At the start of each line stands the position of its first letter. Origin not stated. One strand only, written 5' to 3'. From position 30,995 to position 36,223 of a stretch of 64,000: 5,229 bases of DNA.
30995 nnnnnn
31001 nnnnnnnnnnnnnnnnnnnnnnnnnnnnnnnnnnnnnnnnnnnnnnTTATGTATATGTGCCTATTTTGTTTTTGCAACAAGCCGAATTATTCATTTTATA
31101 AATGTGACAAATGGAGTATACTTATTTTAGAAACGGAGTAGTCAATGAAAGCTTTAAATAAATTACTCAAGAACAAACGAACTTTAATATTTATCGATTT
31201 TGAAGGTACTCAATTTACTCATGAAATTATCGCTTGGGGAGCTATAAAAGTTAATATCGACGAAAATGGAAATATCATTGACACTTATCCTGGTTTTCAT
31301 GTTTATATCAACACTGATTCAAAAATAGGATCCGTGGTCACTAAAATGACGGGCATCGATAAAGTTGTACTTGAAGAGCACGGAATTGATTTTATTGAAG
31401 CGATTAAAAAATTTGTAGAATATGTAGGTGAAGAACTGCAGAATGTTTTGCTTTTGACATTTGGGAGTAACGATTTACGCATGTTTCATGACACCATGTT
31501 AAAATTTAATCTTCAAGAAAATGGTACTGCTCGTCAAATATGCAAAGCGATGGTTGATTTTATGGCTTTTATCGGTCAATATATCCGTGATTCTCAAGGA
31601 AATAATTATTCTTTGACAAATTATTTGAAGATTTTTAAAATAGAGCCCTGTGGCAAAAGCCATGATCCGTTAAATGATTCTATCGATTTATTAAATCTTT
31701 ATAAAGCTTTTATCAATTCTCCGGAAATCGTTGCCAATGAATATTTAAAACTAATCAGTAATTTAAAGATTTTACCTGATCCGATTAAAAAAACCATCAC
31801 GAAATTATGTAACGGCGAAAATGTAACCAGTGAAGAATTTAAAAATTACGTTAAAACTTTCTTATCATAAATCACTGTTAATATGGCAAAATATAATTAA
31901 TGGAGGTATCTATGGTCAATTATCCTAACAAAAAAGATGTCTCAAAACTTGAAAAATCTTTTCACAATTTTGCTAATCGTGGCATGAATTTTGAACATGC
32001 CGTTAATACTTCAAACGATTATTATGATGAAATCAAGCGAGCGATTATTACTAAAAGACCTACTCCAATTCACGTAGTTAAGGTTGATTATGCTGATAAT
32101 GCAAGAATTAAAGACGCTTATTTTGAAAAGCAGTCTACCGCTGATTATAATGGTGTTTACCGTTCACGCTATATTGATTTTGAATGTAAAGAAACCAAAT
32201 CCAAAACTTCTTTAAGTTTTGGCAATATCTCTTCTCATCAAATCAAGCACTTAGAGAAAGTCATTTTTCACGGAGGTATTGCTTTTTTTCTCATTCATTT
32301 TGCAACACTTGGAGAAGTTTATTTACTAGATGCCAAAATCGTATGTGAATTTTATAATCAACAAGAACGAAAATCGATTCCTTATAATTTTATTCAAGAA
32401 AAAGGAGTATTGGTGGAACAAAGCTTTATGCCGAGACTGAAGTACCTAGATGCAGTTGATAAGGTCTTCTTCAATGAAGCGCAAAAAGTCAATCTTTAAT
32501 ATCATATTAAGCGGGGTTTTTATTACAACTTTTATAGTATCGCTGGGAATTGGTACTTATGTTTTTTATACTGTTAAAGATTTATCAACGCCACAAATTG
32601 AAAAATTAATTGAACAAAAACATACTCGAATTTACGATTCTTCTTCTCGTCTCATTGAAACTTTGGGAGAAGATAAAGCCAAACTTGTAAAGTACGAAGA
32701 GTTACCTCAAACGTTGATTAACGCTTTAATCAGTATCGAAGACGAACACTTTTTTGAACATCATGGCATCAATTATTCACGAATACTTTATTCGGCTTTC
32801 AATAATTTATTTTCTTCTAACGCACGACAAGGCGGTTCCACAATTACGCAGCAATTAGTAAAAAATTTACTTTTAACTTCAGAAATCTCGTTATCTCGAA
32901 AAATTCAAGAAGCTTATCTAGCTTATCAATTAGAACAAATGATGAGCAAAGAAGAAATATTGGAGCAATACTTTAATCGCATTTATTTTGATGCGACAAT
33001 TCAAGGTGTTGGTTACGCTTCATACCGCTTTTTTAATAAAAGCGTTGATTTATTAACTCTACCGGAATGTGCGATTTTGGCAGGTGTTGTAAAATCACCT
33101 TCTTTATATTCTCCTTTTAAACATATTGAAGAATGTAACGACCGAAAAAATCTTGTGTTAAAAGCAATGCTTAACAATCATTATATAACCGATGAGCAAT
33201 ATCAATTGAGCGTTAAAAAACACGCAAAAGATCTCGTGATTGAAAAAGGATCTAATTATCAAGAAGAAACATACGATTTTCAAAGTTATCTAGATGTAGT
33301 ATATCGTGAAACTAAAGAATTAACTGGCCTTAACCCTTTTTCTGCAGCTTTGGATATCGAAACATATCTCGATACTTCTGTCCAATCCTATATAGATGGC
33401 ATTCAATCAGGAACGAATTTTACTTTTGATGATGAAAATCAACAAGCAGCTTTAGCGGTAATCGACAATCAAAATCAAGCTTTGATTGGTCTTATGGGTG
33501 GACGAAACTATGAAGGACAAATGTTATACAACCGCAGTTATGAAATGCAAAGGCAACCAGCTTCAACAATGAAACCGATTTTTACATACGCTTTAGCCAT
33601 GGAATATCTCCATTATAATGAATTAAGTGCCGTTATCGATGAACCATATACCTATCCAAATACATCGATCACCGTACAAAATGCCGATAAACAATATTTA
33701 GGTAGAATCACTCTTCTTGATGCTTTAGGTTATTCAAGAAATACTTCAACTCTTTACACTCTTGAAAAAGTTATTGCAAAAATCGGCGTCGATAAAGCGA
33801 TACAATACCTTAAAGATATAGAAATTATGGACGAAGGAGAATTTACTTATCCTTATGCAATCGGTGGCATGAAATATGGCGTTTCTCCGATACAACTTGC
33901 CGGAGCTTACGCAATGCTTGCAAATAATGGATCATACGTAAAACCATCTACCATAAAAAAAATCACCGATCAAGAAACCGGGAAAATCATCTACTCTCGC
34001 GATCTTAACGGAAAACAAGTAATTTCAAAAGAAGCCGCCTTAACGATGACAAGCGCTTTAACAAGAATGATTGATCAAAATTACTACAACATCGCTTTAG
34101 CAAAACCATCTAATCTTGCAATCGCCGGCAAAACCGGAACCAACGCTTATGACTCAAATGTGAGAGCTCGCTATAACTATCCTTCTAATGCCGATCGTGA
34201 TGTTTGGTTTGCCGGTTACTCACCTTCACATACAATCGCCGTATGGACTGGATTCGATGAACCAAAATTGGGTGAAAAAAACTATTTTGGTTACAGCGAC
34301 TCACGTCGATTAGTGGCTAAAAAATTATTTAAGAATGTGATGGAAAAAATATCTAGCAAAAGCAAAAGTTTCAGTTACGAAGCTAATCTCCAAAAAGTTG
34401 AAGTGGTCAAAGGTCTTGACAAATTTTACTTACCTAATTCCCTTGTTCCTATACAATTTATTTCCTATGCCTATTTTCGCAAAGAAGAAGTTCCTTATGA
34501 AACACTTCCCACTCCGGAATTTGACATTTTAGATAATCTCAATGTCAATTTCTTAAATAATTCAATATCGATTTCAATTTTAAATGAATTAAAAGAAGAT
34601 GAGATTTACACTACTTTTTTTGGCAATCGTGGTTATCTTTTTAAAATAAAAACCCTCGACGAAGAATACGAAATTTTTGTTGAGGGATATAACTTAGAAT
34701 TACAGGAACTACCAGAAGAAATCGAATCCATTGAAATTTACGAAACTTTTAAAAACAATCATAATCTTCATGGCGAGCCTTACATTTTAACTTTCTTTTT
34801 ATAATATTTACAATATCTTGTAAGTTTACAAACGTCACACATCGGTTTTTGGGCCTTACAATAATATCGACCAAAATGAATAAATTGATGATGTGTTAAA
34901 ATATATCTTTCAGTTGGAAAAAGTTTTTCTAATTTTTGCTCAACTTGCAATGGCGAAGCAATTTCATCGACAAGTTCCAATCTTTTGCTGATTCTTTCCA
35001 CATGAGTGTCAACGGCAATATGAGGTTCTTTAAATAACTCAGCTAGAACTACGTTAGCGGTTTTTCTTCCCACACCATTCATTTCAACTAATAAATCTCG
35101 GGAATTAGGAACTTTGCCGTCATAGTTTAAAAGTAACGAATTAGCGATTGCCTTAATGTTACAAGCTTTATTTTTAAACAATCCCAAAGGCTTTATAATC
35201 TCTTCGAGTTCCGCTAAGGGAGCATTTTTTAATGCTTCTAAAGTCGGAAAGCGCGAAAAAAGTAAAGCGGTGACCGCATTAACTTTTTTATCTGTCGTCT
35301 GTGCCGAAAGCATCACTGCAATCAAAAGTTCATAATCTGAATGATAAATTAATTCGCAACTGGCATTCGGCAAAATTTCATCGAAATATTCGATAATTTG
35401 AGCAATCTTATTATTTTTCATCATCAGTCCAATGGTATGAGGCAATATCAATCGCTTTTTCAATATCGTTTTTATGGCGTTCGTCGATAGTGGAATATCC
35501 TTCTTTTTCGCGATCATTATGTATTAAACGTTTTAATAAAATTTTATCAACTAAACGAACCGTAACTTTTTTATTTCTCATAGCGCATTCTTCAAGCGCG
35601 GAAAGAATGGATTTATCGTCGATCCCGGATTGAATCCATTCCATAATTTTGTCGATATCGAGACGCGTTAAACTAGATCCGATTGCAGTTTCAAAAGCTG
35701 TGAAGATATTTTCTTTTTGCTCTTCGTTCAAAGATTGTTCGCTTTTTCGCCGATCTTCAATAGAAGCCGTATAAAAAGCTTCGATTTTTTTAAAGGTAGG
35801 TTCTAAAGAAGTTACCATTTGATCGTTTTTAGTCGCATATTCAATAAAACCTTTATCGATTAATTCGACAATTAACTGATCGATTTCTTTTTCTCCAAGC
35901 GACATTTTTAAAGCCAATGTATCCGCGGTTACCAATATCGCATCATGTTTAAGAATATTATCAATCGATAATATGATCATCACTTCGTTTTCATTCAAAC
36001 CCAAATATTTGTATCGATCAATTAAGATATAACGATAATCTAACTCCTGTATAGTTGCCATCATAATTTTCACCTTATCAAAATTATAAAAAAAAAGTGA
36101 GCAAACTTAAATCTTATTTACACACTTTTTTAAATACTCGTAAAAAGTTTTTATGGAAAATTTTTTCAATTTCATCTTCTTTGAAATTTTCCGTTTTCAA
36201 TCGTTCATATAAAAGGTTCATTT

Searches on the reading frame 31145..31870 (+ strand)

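Call 59: search_protein_families(library=pfam, proteins=[window:31145-31870:+], max_evalue=0.00001)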
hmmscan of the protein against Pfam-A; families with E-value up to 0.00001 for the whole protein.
window:31145-31870:+ (241 aa): 1 family
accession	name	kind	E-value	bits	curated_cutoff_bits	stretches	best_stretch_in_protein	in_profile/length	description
PF00929.31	RNase_T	-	1.6e-09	38.9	24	1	15-185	1-163/164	Exonuclease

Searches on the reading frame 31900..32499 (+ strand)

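Call 59: search_protein_families(library=pfam, proteins=[window:31900-32499:+], max_evalue=0.00001)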
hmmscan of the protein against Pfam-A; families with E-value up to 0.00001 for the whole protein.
window:31900-32499:+ (199 aa): 1 family
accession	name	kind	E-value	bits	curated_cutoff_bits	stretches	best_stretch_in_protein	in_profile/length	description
PF03838.20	RecU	-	3.6e-53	180.3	25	1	27-187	1-162/162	Recombination protein U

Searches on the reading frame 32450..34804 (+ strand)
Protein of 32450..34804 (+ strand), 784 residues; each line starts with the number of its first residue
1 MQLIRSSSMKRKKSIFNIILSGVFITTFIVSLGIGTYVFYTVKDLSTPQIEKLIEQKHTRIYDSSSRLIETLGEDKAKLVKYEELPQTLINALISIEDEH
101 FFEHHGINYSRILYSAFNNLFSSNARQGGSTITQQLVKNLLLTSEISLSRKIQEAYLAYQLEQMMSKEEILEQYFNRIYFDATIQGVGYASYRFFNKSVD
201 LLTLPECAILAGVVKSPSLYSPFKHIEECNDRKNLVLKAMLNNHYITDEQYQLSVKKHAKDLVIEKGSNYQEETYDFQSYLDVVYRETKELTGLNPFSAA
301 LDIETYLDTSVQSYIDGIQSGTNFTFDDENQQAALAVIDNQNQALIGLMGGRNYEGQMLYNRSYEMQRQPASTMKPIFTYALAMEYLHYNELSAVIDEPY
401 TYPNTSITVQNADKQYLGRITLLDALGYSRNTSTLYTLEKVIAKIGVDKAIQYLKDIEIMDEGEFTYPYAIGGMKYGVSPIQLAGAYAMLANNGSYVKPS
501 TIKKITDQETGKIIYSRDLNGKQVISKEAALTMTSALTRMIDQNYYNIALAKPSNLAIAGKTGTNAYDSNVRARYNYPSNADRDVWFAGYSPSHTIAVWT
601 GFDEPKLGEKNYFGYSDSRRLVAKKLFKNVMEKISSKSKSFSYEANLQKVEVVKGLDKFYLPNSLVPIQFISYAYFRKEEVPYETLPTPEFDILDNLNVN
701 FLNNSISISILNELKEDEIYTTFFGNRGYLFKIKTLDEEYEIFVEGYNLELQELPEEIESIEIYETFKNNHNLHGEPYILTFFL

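Call 60: search_protein_families(library=pfam, proteins=[window:32450-34804:+], max_evalue=0.00001)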
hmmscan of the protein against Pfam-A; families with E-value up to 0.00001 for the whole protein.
window:32450-34804:+ (784 aa): 2 families
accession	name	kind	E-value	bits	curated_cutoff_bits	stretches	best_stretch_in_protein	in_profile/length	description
PF00912.28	Transgly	-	1.2e-59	201.2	27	1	68-240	4-177/178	Transglycosylase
PF00905.27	Transpeptidase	-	5.4e-29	101.8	22.1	1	336-631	4-298/299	Penicillin binding protein transpeptidase domain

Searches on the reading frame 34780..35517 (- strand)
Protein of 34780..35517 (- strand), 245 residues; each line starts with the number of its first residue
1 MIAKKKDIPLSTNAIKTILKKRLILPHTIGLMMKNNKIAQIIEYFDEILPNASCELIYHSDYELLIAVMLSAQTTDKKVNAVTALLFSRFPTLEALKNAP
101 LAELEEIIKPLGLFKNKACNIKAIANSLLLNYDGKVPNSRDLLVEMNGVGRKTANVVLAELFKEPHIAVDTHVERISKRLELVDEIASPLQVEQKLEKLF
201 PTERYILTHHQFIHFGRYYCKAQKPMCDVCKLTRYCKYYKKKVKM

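Call 60: search_protein_families(library=pfam, proteins=[window:34780-35517:-], max_evalue=0.00001)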
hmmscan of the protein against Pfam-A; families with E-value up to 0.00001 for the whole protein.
window:34780-35517:- (245 aa): 1 family
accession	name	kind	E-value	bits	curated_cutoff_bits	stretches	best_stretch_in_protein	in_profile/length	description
PF00730.31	HhH-GPD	-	8.2e-28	97.3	26.2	1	66-201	1-107/108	HhH-GPD superfamily base excision DNA repair protein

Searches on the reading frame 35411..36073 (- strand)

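Call 60: search_protein_families(library=pfam, proteins=[window:35411-36073:-], max_evalue=0.00001)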
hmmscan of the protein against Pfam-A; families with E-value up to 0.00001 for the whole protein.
window:35411-36073:- (220 aa): 2 families
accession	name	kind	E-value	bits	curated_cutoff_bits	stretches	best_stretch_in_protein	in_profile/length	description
PF21984.2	DnaD_N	-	1.1e-12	48.4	27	1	16-92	4-85/101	DnaD N-terminal domain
PF07261.16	DnaB_2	-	1e-07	31.9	22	1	124-180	1-57/74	Replication initiation and membrane attachment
